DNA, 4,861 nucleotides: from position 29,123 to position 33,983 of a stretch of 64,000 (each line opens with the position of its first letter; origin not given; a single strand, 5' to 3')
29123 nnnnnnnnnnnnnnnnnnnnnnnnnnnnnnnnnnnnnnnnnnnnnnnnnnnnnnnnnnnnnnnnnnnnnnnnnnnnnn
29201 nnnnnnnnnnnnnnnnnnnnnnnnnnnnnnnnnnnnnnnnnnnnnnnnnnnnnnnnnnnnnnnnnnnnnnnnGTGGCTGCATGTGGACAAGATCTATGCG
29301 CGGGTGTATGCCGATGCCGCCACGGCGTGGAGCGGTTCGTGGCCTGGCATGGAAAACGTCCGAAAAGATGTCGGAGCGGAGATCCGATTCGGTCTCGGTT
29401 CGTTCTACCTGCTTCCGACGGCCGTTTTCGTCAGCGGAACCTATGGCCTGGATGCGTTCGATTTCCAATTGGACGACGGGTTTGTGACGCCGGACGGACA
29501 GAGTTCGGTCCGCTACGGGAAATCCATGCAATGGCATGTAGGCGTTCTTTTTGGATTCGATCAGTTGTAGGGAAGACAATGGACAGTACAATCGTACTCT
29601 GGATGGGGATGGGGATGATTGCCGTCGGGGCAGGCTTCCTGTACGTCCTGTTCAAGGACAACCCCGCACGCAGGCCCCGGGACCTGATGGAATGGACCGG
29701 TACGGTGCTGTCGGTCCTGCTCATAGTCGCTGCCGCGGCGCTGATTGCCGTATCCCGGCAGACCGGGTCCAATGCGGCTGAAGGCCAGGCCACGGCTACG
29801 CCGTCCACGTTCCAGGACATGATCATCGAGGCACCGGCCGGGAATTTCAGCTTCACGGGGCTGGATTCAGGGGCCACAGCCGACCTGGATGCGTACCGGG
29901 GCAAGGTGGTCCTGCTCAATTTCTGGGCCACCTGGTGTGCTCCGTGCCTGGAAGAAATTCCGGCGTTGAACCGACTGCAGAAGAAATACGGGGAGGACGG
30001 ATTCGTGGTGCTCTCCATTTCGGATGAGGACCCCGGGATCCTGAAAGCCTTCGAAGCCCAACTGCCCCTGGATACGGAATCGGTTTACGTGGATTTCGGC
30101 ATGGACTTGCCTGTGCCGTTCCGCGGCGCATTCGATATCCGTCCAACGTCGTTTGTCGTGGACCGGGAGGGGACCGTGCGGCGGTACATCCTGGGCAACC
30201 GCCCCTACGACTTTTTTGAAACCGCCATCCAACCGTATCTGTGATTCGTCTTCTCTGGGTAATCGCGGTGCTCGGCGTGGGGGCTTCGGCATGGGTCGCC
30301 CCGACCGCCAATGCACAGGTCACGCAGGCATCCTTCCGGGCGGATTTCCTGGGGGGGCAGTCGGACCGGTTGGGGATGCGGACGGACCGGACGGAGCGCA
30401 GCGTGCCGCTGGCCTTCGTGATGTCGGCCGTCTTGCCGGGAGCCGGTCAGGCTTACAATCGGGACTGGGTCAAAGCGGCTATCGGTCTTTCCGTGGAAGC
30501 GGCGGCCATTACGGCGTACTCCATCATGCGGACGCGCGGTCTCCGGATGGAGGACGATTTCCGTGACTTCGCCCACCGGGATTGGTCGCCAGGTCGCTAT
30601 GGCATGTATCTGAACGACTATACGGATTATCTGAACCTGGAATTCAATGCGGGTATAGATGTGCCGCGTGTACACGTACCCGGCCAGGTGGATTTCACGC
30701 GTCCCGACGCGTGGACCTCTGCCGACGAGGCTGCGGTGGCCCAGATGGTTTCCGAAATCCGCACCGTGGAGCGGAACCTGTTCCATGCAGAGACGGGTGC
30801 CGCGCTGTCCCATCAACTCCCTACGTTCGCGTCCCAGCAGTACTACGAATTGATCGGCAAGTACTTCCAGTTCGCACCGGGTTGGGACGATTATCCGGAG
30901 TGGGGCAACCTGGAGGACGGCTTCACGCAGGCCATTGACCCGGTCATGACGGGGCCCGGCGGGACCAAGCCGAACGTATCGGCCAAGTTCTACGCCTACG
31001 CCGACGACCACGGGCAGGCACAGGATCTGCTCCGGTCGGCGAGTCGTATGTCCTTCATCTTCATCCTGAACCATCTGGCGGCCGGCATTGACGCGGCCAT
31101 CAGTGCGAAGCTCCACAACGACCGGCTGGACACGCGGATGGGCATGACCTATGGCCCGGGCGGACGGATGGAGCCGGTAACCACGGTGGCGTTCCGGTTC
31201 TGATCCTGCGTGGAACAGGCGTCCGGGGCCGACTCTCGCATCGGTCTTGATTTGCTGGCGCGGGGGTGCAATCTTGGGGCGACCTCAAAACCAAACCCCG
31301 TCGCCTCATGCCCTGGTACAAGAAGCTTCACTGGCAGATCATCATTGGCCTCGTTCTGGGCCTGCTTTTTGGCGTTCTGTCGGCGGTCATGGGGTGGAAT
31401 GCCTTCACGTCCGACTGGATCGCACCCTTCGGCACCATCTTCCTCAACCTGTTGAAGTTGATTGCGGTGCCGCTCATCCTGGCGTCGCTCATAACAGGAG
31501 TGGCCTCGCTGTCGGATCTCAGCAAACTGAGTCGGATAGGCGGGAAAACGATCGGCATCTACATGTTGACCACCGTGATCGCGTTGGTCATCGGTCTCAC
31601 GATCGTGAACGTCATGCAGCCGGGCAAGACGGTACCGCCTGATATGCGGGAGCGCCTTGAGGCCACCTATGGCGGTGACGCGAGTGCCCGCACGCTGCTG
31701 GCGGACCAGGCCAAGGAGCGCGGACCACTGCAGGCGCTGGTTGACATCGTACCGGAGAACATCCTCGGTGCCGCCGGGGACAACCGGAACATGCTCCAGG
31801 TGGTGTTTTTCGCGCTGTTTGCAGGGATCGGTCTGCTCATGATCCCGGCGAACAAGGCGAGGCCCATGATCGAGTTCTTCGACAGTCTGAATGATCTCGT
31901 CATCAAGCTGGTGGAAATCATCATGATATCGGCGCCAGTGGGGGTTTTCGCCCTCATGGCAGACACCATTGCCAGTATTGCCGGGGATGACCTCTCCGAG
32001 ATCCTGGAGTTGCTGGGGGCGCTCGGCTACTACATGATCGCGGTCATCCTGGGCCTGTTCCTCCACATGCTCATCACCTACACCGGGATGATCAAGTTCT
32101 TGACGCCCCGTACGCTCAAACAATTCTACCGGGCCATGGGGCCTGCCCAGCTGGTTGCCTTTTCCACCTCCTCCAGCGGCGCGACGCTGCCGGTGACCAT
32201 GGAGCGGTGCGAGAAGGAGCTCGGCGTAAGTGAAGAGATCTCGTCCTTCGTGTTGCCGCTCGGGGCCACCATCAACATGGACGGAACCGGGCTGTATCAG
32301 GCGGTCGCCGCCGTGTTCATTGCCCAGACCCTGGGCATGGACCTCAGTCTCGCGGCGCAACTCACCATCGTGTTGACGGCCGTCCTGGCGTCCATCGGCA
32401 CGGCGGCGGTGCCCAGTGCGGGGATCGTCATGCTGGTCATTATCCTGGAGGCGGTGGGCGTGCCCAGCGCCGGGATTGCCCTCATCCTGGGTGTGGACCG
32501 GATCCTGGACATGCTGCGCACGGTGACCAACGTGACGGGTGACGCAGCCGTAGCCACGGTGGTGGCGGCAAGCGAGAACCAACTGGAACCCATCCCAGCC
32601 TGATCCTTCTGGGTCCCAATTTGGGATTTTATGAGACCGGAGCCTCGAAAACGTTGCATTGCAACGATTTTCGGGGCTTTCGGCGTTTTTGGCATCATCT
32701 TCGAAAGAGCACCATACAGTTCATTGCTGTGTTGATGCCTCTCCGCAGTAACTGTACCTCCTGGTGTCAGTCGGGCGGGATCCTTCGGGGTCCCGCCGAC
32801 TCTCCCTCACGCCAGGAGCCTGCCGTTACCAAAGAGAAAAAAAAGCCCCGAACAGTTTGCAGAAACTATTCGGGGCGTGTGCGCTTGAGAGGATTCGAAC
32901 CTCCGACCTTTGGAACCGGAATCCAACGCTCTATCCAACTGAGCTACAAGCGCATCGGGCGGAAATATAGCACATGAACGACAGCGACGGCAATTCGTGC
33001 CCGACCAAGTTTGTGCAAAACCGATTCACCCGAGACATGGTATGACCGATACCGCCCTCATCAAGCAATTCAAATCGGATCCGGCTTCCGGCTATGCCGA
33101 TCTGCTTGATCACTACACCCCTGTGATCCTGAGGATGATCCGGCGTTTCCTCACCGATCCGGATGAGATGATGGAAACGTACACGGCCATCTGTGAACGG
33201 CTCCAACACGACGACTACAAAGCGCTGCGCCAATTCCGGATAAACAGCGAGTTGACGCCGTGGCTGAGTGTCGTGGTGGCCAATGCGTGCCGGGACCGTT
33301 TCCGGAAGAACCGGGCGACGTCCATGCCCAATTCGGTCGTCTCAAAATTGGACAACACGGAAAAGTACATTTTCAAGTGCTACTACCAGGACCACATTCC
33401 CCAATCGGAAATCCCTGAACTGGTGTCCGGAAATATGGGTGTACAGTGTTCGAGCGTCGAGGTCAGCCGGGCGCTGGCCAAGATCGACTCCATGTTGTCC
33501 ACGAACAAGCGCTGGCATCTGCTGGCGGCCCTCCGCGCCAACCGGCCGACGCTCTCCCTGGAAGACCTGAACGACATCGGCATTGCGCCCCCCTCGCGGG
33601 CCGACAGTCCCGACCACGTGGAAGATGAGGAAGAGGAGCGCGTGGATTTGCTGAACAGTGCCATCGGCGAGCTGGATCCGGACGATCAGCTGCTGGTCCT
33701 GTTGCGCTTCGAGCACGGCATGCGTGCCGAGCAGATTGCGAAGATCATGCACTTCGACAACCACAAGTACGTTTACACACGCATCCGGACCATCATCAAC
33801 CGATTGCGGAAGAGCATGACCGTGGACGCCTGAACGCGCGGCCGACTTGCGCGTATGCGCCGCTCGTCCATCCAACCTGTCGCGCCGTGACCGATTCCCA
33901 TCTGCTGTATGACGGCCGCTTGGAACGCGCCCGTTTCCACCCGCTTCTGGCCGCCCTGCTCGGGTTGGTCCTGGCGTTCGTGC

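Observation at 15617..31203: Extended porU-porV operon with non-canonical partners: possible undescribed T9SS accessory module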

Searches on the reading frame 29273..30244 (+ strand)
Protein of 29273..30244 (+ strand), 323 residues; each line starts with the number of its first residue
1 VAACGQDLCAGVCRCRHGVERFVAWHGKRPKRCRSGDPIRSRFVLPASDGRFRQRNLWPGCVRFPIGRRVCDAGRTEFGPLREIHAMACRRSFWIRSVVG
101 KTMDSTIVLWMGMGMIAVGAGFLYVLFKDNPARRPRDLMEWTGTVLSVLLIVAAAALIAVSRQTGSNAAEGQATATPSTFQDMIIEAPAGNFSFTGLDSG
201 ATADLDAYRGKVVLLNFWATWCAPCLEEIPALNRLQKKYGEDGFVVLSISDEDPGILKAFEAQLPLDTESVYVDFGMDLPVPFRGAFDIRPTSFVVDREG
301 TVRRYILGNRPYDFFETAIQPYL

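Call 3: search_protein_families(library=pfam, proteins=[window:29273-30244:+], max_evalue=0.01)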
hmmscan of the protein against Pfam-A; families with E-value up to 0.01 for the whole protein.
window:29273-30244:+ (323 aa): 5 families
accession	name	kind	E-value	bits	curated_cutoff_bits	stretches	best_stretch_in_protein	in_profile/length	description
PF00578.27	AhpC-TSA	-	2.1e-16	60.5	26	1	188-304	4-123/124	AhpC/TSA family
PF08534.16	Redoxin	-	8.7e-15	55.2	26.6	1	191-311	8-137/148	Redoxin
PF13905.12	Thioredoxin_8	-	4.8e-07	30.5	27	1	210-299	1-91/94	Thioredoxin-like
PF00255.25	GSHPx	-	2.4e-05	24.3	27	1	200-248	11-58/108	Glutathione peroxidase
PF00085.26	Thioredoxin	-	5.1e-05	23.7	23.5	1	211-245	19-52/103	Thioredoxin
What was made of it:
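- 29579..30244 (+): g8: membrane-anchored TlpA/ResA-like thiol:disulfide oxidoreductase (WCAPC). AhpC-TSA 60.5 bits, Redoxin 55.2 bits (call 3).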

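Call 4: search_protein_families(library=ncbifam, proteins=[window:29273-30244:+], max_evalue=0.01)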
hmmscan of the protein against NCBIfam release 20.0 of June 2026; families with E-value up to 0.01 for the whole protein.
window:29273-30244:+ (323 aa): 13 families
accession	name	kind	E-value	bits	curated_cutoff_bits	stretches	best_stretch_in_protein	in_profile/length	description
NF047696.1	ThlDiSintTplARhiz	equivalog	1e-19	71.2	230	1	191-301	79-192/219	thiol:disulfide interchange protein TlpA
NF002854.0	PRK03147.1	subfamily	1.5e-18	67.3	170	1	183-310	36-160/176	thiol-disulfide oxidoreductase ResA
TIGR00385.1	dsbE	subfamily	5.8e-11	42.3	123.15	1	164-321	15-169/173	DsbE family thiol:disulfide interchange protein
NF011941.0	PRK15412.1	equivalog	7.6e-08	32.1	359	1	148-320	12-173/185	thiol:disulfide interchange protein DsbE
TIGR01068.1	thioredoxin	equivalog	2.2e-06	27.8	96.8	1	211-243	15-47/101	thioredoxin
NF041202.1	StoA_CxxC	exception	1.2e-05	25.2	210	1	209-238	51-80/163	endospore biogenesis thiol-disulfide oxidoreductase StoA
NF041054.1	WAxxUGC_long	equivalog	1.5e-05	24.5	300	1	177-251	71-144/354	ResA-like WAxxUGC motif-containing protein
NF047697.1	ThioredTrxAClost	equivalog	8.2e-05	22.7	140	1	211-242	18-49/105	thioredoxin TrxA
NF006898.0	PRK09381.1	equivalog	0.00058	20.2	138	1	211-256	22-67/109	thioredoxin TrxA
NF010625.0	PRK14018.1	equivalog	0.0019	16.7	522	1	206-250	52-96/521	bifunctional peptide-methionine (S)-S-oxide reductase MsrA/peptide-methionine (R)-S-oxide reductase MsrB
NF008229.0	PRK10996.1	equivalog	0.0021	17.8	125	1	211-236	53-78/141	thioredoxin TrxC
TIGR01130.1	ER_PDI_fam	subfamily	0.0048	16.5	344.25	1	210-247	363-400/476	protein disulfide-isomerase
NF007900.0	PRK10606.1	equivalog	0.0079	15.7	270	0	200-249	15-63/183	glutathione peroxidase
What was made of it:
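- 29579..30244 (+): Weak TlpA and ResA equivalog hits (call 4).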

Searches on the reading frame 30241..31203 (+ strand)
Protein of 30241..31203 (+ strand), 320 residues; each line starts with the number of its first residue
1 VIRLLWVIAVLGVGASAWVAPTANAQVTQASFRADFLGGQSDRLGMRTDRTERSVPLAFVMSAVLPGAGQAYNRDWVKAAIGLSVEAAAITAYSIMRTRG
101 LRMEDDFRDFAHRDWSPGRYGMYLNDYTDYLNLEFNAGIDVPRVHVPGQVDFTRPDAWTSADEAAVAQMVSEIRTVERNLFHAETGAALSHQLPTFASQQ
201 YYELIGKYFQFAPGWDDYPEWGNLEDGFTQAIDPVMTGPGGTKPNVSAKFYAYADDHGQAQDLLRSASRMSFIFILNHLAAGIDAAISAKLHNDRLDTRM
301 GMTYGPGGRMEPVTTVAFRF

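Call 3: search_protein_families(library=pfam, proteins=[window:30241-31203:+], max_evalue=0.01)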
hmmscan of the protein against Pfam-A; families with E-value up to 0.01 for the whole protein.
window:30241-31203:+ (320 aa): 1 family
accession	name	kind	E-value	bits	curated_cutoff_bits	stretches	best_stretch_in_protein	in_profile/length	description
PF18935.5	DUF5683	-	8.7e-09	36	26.7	1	58-99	8-49/151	Family of unknown function (DUF5683)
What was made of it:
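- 30241..31203 (+): g9: exported or membrane protein with a DUF5683 hairpin and a conserved roughly 190-aa domain (W-S..RYA, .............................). PF18935, 36 bits over residues 58-99 (call 3).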

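Call 4: search_protein_families(library=ncbifam, proteins=[window:30241-31203:+], max_evalue=0.01)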
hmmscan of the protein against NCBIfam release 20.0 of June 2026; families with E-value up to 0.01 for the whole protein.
window:30241-31203:+ (320 aa): 0 families

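Call 44: find_homologous_proteins(query=window:30241-31203:+, max_evalue=0.001)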
Query window:30241-31203:+ (320 aa): 381 proteins with E <= 0.001 among 4842 candidates; the best 120 are listed.
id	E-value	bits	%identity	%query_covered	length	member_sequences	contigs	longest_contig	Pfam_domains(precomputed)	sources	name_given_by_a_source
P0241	1.5e-168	578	77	100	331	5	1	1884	PF18935.6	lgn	-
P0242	5.7e-150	517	73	98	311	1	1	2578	PF18935.6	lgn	-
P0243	7.1e-111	388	56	98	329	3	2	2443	PF18935.6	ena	-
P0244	2.8e-108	380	60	87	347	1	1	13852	PF18935.6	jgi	jgi:hypothetical protein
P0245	5.9e-108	379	55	92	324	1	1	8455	PF18935.6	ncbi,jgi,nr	ncbi:hypothetical protein HQ496_08575 [bacterium]|nr:hypothetical protein [bacterium]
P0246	8.5e-107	375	60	84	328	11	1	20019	PF18935.6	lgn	-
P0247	4.2e-106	373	54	92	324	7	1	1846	PF18935.6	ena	-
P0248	1.5e-105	371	60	86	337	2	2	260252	PF18935.6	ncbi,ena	-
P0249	1.6e-105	371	54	93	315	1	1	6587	PF18935.6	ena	-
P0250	2.0e-105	370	58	89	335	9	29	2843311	PF18935.6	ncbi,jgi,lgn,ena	-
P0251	3.1e-105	370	57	92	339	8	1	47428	PF18935.6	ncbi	ncbi:hypothetical protein [Rhodocaloribacter sp.]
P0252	3.3e-105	370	61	84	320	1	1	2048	PF18935.6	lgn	-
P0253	3.6e-105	370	60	84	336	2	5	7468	PF18935.6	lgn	-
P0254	7.1e-105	369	57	84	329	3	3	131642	PF18935.6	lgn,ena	-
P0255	7.7e-105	368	60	84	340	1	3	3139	PF18935.6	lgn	-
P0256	7.7e-105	368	57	86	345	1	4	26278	PF18935.6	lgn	-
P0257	2.9e-104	367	56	94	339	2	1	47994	PF18935.6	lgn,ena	-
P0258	3.0e-104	367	60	84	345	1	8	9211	PF18935.6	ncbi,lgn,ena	-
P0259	5.7e-104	366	51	100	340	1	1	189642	PF18935.6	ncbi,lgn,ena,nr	ncbi:MAG: hypothetical protein O3B41_00845 [Bacteroidetes bacterium]|nr:hypothetical protein [Bacter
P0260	2.3e-103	364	52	97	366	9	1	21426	PF18935.6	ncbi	-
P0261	4.8e-103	363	52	100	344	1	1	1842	PF18935.6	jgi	jgi:hypothetical protein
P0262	2.0e-102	360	54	92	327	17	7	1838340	PF18935.6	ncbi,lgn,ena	-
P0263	2.4e-102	360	53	98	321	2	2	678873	PF18935.6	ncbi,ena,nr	ncbi:MAG: hypothetical protein JJ896_13100 [Rhodothermales bacterium]|nr:hypothetical protein [Rhodo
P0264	3.2e-102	360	54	92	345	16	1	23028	PF18935.6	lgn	-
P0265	3.9e-102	360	52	100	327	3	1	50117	PF18935.6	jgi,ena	-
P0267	8.2e-102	358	59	84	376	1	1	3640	PF18935.6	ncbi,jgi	-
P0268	1.8e-101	357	55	92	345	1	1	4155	PF18935.6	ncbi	-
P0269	2.5e-101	357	59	84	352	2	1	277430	PF18935.6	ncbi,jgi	ncbi:MAG: hypothetical protein ACI9BV_000320 [Rhodothermales bacterium]|jgi:hypothetical protein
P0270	3.8e-101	356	53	91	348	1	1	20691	PF18935.6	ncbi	-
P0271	4.2e-101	356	54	97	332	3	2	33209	PF18935.6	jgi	-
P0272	1.2e-100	355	57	84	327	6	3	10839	PF18935.6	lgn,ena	-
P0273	1.4e-100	354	53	100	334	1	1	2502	PF18935.6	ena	-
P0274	3.8e-100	353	57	84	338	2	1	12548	PF18935.6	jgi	jgi:hypothetical protein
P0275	4.3e-100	353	57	84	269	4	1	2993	PF18935.6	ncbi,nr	ncbi:MAG: hypothetical protein IIA50_04565 [Bacteroidetes bacterium]|nr:hypothetical protein [Bacter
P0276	5.6e-100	352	52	95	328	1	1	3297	PF18935.6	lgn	-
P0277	5.6e-100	352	58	85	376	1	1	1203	PF18935.6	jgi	jgi:hypothetical protein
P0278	8.5e-100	352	55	86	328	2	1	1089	PF18935.6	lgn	-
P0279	1.3e-99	351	57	91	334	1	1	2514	PF18935.6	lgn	-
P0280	1.5e-99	351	50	99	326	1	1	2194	PF18935.6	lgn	-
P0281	1.6e-99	351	57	87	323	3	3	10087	PF18935.6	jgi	jgi:hypothetical protein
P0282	1.9e-99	351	57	84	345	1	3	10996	PF18935.6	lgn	-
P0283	3.1e-99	350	56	87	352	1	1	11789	PF18935.6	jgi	jgi:hypothetical protein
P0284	4.0e-99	350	55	85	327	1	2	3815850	PF18935.6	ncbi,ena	-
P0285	5.5e-99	349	58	85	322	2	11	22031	PF18935.6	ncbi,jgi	jgi:hypothetical protein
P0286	6.1e-99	349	52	95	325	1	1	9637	PF18935.6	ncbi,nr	ncbi:MAG: hypothetical protein HKN29_03840 [Rhodothermales bacterium]|nr:hypothetical protein [Rhodo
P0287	6.2e-99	349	54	92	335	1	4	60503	PF18935.6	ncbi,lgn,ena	-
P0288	7.8e-99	349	57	88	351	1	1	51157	PF18935.6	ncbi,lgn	-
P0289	1.2e-98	348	51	100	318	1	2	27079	PF18935.6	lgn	-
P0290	1.7e-98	348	58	84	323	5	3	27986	PF18935.6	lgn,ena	-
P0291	2.2e-98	347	58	81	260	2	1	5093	PF18935.6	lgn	-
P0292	3.0e-98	347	52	94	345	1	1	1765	PF18935.6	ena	-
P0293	3.4e-98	347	54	98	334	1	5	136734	PF18935.6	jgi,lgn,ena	-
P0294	3.9e-98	346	54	87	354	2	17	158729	PF18935.6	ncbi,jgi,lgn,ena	jgi:hypothetical protein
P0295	4.4e-98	346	53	95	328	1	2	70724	PF18935.6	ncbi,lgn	-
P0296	4.4e-98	346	57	84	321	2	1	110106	PF18935.6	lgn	-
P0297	1.0e-97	345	54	92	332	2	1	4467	PF18935.6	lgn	-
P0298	1.9e-97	344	54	84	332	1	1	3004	PF18935.6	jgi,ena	-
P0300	2.1e-97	344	53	86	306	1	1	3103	PF18935.6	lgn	-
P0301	3.1e-97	343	54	84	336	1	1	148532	PF18935.6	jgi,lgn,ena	-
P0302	1.1e-96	342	53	93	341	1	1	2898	PF18935.6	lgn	-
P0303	1.9e-96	341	55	85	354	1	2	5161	PF18935.6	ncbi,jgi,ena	-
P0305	2.9e-96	340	58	81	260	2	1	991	PF18935.6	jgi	jgi:hypothetical protein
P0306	3.8e-96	340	57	84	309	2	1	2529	PF18935.6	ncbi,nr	ncbi:MAG: hypothetical protein O3C45_11475 [Bacteroidetes bacterium]|nr:hypothetical protein [Bacter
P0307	3.8e-96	340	54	91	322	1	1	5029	PF18935.6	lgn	-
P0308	4.7e-96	340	51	95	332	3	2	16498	PF18935.6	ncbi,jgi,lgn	ncbi:MAG: hypothetical protein ACI9W4_000983 [Rhodothermales bacterium]|jgi:hypothetical protein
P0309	5.0e-96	339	53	84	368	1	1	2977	PF18935.6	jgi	-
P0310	7.1e-96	339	53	92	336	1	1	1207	PF18935.6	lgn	-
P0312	2.0e-95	337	52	90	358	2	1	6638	PF18935.6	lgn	-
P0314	1.7e-94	334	56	81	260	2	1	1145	PF18935.6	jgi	-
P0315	1.9e-94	334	52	93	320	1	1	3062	PF18935.6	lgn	-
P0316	4.0e-94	333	49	100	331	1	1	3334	PF18935.6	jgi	jgi:hypothetical protein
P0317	5.8e-94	333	54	84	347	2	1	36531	PF18935.6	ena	-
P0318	6.1e-94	333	53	88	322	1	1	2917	PF18935.6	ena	-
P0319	1.4e-93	331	54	85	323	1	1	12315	PF18935.6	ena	-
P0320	1.4e-93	331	56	80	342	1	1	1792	PF18935.6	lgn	-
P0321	2.1e-93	331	48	100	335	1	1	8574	PF18935.6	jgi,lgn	-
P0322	3.6e-93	330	50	92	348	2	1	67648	PF18935.6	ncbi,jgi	-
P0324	4.7e-93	330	55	80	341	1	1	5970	PF18935.6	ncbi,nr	ncbi:MAG: hypothetical protein HKN17_05075 [Rhodothermales bacterium]|nr:hypothetical protein [Rhodo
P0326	6.9e-93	329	57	83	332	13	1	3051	PF18935.6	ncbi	-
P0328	2.6e-92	327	53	84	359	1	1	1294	PF18935.6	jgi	-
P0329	3.4e-92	327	55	85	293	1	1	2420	PF18935.6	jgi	-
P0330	3.8e-92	327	54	85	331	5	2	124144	PF18935.6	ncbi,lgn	-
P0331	4.7e-92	326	54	84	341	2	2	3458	PF18935.6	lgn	-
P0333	6.0e-92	326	52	85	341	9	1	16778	PF18935.6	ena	-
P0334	7.1e-92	326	55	82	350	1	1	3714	PF18935.6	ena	-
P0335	8.0e-92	326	55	82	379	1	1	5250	PF18935.6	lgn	-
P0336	8.3e-92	326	55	82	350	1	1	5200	PF18935.6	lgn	-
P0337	8.5e-92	326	55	84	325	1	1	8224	PF18935.6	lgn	-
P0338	2.2e-91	324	49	98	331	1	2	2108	PF18935.6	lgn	-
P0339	2.7e-91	324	54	84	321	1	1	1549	PF18935.6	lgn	-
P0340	3.7e-91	323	53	84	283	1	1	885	PF18935.6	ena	-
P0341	4.3e-91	323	47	100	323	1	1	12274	PF18935.6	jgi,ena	-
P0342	1.2e-90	322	50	99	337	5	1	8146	PF18935.6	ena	-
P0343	1.6e-90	321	52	83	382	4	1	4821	PF18935.6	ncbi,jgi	-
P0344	2.4e-90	321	51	86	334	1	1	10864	PF18935.6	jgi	jgi:TM2 domain-containing membrane protein YozV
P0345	1.0e-89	319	47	97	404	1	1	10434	PF18935.6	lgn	-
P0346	1.3e-89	318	47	100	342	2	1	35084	PF18935.6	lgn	-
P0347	1.6e-89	318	49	92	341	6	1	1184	PF18935.6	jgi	-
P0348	1.8e-89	318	49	100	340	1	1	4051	PF18935.6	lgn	-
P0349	2.0e-89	318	50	92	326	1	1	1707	PF18935.6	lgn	-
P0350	2.0e-89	318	52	92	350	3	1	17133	PF18935.6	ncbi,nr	ncbi:MAG: hypothetical protein D6685_05090 [Bacteroidetes bacterium]|nr:MAG: hypothetical protein D6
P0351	2.0e-89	318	50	96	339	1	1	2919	PF18935.6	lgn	-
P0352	3.5e-89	317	47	100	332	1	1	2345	PF18935.6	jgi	jgi:hypothetical protein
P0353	3.9e-89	317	46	100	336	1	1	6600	PF18935.6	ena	-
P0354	5.1e-89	316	48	99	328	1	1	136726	PF18935.6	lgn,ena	-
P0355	7.3e-89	316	54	84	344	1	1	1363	PF18935.6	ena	-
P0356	7.5e-89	316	50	90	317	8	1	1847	PF18935.6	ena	-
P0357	1.6e-88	315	48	100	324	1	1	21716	PF18935.6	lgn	-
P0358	3.3e-88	314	54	84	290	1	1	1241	PF18935.6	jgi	jgi:hypothetical protein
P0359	4.2e-88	313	50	86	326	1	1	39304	PF18935.6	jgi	jgi:hypothetical protein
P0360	4.2e-88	313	47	98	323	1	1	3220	PF18935.6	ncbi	-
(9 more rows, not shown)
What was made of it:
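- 30241..31203 (+): Every source that names a relative calls it hypothetical, apart from one generic JGI label (TM2 domain-containing membrane protein YozV) (call 44).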

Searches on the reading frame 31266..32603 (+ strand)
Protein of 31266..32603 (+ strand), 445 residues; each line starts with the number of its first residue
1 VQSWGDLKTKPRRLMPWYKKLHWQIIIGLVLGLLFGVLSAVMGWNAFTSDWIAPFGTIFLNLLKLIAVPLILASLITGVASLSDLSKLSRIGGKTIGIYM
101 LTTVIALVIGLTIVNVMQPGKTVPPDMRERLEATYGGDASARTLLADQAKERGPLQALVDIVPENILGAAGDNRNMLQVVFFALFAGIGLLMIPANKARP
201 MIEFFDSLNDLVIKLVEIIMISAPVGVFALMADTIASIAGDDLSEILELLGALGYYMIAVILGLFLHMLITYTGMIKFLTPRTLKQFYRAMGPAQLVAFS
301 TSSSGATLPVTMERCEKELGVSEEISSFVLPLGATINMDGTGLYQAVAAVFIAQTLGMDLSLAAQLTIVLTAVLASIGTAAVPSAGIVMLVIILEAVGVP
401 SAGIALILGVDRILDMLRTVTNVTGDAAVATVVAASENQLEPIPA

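Call 25: search_protein_families(library=pfam, proteins=[window:31266-32603:+], max_evalue=0.001)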
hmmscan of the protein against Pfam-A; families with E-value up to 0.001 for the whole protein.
window:31266-32603:+ (445 aa): 1 family
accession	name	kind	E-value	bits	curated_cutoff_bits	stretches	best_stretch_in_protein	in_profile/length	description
PF00375.23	SDF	-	1.1e-127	426.8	27.9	1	21-435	1-386/387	Sodium:dicarboxylate symporter family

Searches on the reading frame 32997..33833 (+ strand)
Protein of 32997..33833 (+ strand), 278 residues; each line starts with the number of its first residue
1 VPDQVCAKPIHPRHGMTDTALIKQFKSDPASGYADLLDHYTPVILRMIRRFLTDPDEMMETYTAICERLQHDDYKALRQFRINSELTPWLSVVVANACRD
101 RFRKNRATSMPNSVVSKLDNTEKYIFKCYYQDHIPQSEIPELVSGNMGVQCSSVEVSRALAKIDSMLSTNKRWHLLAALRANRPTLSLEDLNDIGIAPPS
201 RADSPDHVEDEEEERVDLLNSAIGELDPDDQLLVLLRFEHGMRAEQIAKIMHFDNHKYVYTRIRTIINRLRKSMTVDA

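Call 25: search_protein_families(library=pfam, proteins=[window:32997-33833:+], max_evalue=0.001)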
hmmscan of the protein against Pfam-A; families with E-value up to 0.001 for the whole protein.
window:32997-33833:+ (278 aa): 3 families
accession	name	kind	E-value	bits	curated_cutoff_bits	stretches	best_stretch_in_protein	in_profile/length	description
PF04542.20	Sigma70_r2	-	7e-06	26.2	24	1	36-107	1-70/71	Sigma-70 region 2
PF08281.18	Sigma70_r4_2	-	5.5e-05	23.2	25.7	1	219-252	4-37/54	Sigma-70, region 4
PF04545.22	Sigma70_r4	-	0.00041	20.2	24.1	0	222-252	1-31/50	Sigma-70, region 4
